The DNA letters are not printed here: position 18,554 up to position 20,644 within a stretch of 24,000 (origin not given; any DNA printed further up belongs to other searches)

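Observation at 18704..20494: Methyltransferase / unknown domain / HNH nuclease fusion next to Hachiman: candidate undescribed single-gene defence or modification system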

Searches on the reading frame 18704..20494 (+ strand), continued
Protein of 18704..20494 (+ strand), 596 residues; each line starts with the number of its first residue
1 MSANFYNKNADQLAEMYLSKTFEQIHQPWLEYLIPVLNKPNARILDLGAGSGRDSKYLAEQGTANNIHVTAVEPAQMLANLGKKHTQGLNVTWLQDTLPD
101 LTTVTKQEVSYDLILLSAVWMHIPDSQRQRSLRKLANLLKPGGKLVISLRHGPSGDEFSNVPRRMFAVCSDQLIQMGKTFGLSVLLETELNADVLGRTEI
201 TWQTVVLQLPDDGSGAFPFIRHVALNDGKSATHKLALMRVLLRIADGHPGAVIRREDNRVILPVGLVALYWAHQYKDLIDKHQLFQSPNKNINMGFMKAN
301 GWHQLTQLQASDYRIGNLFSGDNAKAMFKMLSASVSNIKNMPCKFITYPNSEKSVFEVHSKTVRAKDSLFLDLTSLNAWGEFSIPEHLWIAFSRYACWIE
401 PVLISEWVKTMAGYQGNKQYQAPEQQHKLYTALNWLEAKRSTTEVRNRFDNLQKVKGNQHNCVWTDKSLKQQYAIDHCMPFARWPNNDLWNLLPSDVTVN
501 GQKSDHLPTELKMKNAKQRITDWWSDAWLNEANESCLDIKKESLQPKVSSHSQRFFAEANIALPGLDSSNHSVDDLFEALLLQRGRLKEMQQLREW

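Call 104: find_encoding_contigs(protein=P0043, flank=8000, max_places=1)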
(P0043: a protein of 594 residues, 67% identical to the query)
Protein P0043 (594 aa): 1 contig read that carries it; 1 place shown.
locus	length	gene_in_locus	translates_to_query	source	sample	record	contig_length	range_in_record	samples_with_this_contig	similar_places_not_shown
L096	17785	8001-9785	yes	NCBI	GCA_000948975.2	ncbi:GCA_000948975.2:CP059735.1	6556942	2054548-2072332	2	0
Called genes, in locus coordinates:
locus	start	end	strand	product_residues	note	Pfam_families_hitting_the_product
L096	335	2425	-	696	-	PF04185:Phosphoesterase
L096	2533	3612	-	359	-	PF12902:Ferritin-like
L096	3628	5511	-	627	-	PF13450:NAD_binding_8, PF00732:GMC_oxred_N (weak), PF05199:GMC_oxred_C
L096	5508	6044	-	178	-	-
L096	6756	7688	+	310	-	PF08448:PAS_4 (faint), PF00990:GGDEF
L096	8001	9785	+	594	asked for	PF01135:PCMT (weak), PF05891:Methyltransf_PK (faint), PF13489:Methyltransf_23, PF08241:Methyltransf_11, PF08242:Methyltransf_12, PF13649:Methyltransf_25, PF13847:Methyltransf_31, PF13395:HNH_4 (weak)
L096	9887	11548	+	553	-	PF08378:NERD, PF04851:ResIII (faint), PF02562:PhoH (faint), PF13245:AAA_19 (faint), PF13538:UvrD_C_2 (weak)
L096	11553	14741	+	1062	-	PF00271:Helicase_C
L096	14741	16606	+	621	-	PF09369:MZB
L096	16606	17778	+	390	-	PF13361:UvrD_C (faint)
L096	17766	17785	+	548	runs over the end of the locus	-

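Call 105: find_encoding_contigs(protein=P0089, flank=8000, max_places=1)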
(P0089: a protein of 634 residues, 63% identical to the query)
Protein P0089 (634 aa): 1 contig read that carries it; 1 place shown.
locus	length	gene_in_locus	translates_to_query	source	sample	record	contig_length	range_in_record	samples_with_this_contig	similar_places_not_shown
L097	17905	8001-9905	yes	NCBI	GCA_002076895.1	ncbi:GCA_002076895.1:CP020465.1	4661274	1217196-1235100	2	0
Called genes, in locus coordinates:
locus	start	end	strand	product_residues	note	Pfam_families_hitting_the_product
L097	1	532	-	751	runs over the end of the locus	-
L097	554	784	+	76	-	-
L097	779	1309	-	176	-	-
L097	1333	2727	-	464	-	PF00754:F5_F8_type_C, PF08787:Alginate_lyase2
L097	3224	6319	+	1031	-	PF07715:Plug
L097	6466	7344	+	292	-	PF02826:2-Hacid_dh_C (weak), PF03446:NAD_binding_2, PF03807:F420_oxidored, PF14833:NAD_binding_11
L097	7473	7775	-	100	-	-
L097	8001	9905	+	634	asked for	PF13489:Methyltransf_23, PF13847:Methyltransf_31, PF08241:Methyltransf_11, PF08242:Methyltransf_12, PF13649:Methyltransf_25, PF13395:HNH_4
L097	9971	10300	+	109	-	-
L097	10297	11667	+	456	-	PF13589:HATPase_c_3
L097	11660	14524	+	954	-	PF10593:Z1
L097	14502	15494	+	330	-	PF14390:DUF4420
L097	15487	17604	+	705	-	PF22879:AIPR_N, PF10592:AIPR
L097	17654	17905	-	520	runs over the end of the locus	PF00145:DNA_methylase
